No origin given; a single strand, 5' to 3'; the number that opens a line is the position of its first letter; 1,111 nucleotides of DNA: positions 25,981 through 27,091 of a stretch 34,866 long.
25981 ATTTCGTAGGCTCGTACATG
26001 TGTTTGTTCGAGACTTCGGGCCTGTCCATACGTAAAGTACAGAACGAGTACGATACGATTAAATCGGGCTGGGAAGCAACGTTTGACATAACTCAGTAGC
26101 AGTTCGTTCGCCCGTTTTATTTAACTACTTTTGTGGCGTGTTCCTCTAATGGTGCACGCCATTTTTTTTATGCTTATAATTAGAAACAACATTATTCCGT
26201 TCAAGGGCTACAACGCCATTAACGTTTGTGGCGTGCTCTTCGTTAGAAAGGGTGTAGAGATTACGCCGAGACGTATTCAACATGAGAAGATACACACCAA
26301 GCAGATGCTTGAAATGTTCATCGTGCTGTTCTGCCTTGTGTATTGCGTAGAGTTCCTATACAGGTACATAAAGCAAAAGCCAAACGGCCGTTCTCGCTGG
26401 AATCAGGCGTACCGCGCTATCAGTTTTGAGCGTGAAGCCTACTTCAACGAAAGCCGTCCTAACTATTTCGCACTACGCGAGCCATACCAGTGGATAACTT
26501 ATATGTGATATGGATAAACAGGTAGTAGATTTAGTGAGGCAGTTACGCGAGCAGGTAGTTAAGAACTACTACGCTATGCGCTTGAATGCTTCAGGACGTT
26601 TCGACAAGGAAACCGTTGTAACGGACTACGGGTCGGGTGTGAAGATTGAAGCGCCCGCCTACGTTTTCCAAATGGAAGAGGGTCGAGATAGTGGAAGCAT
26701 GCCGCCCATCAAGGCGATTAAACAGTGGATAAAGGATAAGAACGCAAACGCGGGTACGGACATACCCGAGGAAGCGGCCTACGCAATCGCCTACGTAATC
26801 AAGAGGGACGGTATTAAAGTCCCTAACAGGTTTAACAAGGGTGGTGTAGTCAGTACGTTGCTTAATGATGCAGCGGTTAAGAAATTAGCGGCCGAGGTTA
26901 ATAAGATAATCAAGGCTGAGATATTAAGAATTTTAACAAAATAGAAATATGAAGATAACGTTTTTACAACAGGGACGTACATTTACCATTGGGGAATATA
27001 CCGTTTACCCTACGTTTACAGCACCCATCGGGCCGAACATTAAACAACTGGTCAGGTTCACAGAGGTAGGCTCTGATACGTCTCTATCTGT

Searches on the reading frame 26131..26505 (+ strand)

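Call 46: search_protein_families(library=phrogs, proteins=[window:26131-26505:+], max_evalue=0.001)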
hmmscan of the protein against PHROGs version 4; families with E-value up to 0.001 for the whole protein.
window:26131-26505:+ (125 aa): 1 family
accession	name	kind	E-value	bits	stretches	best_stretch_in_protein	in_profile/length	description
phrog_15610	-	other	2e-30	105.9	1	14-124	1-104/105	protease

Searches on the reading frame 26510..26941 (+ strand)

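Call 46: search_protein_families(library=phrogs, proteins=[window:26510-26941:+], max_evalue=0.001)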
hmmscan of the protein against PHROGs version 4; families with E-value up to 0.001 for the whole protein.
window:26510-26941:+ (144 aa): 1 family
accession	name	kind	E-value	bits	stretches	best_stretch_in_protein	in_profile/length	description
phrog_21534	-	unknown function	0.00025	22.3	1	33-138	26-129/149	-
